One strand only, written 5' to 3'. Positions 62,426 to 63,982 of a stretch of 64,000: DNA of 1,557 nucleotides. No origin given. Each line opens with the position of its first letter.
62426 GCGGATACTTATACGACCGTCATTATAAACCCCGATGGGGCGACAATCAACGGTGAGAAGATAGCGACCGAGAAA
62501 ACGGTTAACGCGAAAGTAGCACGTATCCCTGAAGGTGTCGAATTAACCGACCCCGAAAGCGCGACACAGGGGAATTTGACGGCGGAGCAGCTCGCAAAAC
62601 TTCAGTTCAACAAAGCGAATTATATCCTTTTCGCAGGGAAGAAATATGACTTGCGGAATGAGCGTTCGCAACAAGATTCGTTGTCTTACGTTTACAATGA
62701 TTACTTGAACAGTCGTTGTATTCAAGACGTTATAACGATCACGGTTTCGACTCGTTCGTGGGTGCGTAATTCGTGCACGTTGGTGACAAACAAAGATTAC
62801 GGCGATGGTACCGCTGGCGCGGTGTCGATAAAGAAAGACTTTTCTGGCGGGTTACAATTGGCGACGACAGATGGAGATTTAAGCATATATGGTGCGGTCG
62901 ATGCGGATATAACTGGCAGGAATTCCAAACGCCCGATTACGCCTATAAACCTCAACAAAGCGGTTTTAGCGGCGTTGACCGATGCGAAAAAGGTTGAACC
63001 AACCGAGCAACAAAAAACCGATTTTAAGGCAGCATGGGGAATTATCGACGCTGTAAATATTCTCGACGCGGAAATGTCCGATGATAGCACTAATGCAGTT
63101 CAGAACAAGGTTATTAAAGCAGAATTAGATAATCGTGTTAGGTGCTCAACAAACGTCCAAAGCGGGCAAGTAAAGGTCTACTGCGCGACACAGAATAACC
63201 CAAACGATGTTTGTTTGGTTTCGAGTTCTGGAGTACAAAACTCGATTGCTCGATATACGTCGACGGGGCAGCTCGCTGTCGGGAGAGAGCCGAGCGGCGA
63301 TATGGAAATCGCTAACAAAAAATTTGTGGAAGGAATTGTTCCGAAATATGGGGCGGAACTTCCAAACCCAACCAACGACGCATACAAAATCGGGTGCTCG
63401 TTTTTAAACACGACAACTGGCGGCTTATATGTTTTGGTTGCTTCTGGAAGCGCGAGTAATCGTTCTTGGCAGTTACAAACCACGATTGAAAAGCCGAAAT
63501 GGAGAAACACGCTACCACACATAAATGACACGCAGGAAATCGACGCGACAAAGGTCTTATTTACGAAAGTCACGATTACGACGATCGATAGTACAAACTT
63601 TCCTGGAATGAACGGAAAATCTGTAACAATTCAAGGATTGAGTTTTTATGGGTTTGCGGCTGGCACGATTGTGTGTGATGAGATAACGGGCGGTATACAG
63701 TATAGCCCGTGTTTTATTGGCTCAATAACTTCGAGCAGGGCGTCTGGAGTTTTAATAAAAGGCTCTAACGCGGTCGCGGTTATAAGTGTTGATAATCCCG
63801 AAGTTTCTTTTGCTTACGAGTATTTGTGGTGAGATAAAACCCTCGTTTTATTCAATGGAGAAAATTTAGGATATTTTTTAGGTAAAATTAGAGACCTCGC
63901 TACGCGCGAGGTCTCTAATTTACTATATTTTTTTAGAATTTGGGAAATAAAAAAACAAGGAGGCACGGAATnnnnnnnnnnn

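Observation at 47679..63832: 16-kb array of modular tail-fibre paralogues with a tyrosine recombinase embedded in the middle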

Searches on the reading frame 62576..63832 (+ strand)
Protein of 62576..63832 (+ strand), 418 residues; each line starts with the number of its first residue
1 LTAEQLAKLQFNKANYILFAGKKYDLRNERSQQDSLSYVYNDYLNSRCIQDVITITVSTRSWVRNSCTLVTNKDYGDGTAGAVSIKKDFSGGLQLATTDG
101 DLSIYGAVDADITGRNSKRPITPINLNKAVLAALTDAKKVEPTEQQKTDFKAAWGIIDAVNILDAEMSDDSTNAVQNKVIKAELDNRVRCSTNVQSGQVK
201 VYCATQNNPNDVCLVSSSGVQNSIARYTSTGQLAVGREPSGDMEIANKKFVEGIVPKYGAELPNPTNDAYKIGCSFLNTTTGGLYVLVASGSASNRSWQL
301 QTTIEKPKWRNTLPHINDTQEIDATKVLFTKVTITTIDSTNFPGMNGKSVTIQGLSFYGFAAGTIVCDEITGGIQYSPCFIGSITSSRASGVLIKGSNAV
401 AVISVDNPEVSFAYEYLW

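Call 10: search_protein_families(library=phrogs, proteins=[window:62576-63832:+], max_evalue=0.001)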
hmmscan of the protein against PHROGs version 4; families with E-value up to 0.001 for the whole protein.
window:62576-63832:+ (418 aa): 0 families

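Call 16: find_encoding_contigs(protein=window:62576-63832:+, flank=10000, max_places=6)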
Protein window:62576-63832:+ (418 aa): 4 contigs read that carry it; 3 places shown.
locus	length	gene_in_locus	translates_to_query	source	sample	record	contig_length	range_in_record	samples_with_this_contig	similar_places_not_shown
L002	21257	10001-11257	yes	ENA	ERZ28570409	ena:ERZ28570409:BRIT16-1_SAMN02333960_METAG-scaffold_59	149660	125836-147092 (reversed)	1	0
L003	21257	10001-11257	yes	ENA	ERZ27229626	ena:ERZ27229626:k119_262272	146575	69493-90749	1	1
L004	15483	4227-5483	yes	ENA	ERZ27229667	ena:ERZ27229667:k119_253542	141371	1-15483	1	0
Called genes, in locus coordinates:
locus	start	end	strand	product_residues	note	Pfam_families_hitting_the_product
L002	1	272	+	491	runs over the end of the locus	-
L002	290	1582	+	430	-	-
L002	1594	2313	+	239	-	-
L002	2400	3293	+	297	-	PF01391:Collagen (weak)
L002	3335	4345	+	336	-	PF00589:Phage_integrase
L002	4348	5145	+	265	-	-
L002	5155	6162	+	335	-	-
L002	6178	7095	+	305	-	PF01391:Collagen (faint)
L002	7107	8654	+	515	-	-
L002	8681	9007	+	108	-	-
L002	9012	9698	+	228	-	-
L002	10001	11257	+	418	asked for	-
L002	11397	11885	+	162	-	-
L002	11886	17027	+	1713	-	-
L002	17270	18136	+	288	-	PF24308:DUF7487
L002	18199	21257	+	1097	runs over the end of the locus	PF10145:PhageMin_Tail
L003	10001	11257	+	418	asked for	-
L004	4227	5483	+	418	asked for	-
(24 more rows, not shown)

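Call 62: search_protein_families(library=pfam, proteins=[window:62576-63832:+], max_evalue=0.01)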
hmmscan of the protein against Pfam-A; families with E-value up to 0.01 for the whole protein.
window:62576-63832:+ (418 aa): 0 families

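Call 105: search_protein_families(library=pfam, proteins=[L002:11397-11885:+], max_evalue=0.01)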
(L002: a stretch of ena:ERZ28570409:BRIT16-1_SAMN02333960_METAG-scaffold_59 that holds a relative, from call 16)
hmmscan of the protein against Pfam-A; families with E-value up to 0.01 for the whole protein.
L002:11397-11885:+ (162 aa): 0 families

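Call 106: search_protein_families(library=phrogs, proteins=[L002:11397-11885:+, L002:11886-17027:+], max_evalue=0.001)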
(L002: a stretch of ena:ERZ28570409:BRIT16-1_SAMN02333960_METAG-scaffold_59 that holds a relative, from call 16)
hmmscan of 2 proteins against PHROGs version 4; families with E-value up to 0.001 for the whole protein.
L002:11397-11885:+ (162 aa): 0 families

L002:11886-17027:+ (1713 aa): 0 families
